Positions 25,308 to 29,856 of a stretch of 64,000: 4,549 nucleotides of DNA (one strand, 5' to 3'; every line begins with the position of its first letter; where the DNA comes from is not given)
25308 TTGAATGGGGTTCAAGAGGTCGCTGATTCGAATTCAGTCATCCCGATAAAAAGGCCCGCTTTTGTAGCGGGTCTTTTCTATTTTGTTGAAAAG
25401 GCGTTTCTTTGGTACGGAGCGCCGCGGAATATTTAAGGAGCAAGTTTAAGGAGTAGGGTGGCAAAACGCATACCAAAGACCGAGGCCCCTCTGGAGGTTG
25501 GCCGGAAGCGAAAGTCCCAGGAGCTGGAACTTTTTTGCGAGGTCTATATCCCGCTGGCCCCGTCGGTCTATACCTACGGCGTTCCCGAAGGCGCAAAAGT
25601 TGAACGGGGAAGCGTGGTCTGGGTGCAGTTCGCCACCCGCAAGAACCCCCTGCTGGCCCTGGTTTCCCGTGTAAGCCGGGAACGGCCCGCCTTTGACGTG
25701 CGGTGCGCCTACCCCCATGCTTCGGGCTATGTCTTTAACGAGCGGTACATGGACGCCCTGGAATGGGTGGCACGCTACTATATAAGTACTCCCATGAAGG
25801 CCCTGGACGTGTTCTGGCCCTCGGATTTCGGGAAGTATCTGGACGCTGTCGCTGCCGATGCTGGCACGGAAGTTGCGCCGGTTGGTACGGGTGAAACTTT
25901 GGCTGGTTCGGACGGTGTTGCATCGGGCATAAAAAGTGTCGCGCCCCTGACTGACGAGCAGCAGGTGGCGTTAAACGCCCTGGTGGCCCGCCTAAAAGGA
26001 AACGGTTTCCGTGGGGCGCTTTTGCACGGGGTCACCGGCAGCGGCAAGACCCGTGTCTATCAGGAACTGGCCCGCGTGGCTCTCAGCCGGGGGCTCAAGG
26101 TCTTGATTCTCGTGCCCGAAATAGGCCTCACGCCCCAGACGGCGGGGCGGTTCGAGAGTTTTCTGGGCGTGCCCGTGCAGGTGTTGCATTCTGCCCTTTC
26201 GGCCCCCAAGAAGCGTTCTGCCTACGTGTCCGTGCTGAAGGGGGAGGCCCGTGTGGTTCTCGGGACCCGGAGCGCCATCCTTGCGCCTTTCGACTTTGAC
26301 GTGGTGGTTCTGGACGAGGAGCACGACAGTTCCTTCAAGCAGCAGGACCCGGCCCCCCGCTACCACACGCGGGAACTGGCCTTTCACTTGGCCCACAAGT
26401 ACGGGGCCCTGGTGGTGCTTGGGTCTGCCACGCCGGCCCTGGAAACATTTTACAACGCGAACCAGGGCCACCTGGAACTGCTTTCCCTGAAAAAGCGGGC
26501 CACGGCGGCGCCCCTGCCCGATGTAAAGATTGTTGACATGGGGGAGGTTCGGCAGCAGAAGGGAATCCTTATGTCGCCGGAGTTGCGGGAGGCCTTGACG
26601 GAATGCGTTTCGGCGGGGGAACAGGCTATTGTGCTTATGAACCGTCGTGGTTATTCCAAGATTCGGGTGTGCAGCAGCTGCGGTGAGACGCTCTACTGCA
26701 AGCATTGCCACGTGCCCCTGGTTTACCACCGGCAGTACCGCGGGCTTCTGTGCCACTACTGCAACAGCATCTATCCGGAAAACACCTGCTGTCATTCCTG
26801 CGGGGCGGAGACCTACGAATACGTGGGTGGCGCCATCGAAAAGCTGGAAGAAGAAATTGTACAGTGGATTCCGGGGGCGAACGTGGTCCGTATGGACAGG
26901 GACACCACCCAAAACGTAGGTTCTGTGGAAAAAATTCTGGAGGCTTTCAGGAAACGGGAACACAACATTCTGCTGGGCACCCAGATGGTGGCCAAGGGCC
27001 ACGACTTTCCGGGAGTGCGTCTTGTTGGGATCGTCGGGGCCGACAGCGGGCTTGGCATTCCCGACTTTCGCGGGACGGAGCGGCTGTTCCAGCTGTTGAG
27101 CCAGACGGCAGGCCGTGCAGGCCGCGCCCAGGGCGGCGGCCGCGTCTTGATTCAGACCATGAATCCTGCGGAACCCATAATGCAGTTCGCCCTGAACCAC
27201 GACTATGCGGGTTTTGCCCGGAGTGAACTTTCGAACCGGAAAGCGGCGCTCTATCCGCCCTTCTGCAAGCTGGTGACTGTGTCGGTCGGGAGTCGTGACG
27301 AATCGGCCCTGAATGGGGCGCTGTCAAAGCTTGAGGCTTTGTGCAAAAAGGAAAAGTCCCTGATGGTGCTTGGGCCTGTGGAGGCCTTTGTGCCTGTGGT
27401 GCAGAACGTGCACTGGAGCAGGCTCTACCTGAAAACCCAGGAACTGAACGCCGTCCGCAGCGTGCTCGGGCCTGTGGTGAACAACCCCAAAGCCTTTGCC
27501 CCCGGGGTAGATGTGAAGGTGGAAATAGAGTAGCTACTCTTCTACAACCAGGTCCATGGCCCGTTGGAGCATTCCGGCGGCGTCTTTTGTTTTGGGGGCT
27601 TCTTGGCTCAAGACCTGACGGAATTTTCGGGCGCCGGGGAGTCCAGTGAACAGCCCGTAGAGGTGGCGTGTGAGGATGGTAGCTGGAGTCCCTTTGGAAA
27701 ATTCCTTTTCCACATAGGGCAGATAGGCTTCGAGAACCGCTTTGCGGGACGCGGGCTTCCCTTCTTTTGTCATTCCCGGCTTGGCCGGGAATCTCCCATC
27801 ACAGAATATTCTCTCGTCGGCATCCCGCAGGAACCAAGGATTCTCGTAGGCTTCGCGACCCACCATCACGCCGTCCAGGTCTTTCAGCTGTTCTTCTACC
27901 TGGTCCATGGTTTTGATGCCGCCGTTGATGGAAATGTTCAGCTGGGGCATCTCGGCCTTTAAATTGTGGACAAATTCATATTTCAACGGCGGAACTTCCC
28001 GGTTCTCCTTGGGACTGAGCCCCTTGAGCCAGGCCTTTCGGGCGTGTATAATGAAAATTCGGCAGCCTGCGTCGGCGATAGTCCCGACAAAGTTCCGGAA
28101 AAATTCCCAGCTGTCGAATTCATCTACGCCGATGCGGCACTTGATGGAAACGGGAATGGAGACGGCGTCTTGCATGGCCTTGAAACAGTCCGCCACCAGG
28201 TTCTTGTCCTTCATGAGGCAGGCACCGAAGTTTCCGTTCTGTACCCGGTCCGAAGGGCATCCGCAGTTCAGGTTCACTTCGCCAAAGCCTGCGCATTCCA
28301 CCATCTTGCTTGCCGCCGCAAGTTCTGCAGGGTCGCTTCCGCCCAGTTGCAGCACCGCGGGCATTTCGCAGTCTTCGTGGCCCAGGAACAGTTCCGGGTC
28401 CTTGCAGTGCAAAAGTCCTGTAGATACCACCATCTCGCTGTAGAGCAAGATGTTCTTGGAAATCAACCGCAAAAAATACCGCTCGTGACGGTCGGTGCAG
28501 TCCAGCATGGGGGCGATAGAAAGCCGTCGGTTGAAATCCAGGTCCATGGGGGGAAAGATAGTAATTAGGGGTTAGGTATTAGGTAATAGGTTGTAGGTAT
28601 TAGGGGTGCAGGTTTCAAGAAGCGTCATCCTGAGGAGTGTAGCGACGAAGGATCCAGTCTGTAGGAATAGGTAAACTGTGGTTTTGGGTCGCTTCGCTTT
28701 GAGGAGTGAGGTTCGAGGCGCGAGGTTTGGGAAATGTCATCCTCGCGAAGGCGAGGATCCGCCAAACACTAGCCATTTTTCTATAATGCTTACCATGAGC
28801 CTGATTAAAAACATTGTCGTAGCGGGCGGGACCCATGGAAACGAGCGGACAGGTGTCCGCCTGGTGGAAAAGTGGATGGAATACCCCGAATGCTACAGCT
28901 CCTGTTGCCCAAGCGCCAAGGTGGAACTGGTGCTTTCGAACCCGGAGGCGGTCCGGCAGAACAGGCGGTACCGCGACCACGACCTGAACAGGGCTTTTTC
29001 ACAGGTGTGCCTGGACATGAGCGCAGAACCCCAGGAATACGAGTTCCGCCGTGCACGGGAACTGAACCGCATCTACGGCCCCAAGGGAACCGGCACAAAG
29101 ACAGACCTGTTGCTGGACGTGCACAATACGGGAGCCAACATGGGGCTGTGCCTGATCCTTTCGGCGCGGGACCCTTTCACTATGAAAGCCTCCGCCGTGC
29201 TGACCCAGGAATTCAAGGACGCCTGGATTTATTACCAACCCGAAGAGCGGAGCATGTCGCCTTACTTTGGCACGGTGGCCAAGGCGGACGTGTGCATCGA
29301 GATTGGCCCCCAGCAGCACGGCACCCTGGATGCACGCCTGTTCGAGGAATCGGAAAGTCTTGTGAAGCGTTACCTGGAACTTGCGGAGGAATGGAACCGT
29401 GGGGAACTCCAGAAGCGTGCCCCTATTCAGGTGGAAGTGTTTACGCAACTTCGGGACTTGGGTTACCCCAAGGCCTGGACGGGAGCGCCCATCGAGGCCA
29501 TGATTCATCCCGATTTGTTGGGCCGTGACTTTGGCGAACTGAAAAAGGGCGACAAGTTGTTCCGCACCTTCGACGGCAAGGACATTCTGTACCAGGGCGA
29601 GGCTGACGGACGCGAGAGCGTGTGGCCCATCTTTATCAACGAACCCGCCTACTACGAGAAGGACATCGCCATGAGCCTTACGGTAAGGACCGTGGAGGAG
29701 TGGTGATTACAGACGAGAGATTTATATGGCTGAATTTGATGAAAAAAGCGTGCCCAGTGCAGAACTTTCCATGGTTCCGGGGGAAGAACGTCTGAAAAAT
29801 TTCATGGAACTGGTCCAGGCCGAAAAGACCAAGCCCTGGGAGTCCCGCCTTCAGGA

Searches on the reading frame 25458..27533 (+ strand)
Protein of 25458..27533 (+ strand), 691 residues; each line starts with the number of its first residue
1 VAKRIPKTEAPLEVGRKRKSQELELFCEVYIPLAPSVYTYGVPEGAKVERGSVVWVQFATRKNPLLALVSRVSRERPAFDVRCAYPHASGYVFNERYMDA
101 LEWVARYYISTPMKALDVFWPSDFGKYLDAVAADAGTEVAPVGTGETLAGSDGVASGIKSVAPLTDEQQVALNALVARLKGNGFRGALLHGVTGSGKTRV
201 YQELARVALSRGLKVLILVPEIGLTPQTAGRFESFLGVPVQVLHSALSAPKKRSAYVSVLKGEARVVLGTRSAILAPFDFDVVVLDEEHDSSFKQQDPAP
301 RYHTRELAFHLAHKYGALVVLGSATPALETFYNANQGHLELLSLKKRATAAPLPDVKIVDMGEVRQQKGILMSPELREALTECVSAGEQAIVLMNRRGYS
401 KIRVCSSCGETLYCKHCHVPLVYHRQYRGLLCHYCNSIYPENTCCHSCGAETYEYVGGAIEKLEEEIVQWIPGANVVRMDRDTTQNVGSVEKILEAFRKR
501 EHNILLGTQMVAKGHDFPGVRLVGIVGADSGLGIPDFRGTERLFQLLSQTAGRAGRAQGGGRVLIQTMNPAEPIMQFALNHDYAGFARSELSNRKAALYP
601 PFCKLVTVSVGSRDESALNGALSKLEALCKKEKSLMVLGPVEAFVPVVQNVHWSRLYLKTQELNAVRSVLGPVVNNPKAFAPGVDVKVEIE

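Call 40: search_protein_families(library=pfam, proteins=[window:25458-27533:+], max_evalue=0.00001)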
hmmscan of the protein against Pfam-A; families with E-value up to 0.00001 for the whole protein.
window:25458-27533:+ (691 aa): 6 families
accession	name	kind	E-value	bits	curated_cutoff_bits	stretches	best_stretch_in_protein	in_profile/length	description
PF04851.21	ResIII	-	3.2e-15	56.9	22.5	1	164-326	4-162/164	Type III restriction enzyme, res subunit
PF00270.35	DEAD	-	1.6e-13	51.2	26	1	168-329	4-162/167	DEAD/DEAH box helicase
PF00271.37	Helicase_C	-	2.5e-11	44.3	23.5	1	463-557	28-109/110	Helicase conserved C-terminal domain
PF17764.6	PriA_3primeBD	-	2.9e-09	37.1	22.7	1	34-121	8-96/96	3'DNA-binding domain (3'BD)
PF18074.6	PriA_C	-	9.3e-08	33.2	26.9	1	601-690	1-93/95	Primosomal protein N C-terminal domain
PF13191.12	AAA_16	-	8.8e-06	26.7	32.6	0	167-221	7-52/167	AAA ATPase domain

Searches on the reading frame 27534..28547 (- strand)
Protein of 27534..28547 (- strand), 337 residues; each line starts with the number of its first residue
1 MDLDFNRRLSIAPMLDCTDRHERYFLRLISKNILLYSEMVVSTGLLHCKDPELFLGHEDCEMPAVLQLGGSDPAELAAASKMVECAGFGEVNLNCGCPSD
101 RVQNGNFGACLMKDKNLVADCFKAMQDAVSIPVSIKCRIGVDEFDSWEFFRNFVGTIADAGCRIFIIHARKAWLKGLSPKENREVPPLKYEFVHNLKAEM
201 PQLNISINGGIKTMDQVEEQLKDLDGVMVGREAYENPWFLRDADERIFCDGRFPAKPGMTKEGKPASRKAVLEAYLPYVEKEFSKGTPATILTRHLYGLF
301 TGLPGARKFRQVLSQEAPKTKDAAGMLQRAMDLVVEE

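Call 40: search_protein_families(library=pfam, proteins=[window:27534-28547:-], max_evalue=0.00001)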
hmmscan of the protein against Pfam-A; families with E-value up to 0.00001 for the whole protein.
window:27534-28547:- (337 aa): 1 family
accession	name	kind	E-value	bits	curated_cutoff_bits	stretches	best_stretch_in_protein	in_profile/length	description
PF01207.24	Dus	-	6.6e-74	249.2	20.4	1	11-323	2-299/311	Dihydrouridine synthase (Dus)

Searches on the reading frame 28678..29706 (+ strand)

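Call 40: search_protein_families(library=pfam, proteins=[window:28678-29706:+], max_evalue=0.00001)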
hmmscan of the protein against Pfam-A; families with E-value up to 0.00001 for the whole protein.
window:28678-29706:+ (342 aa): 2 families
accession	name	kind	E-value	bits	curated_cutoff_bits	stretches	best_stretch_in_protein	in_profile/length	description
PF24827.1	AstE_AspA_cat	-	2.2e-30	106.1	25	1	44-235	3-191/192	Succinylglutamate desuccinylase/Aspartoacylase catalytic domain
PF04952.20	AstE_AspA_hybrid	-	5.6e-17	61.9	25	1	251-335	2-74/76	AstE/AspA barrel-sandwich hybrid domain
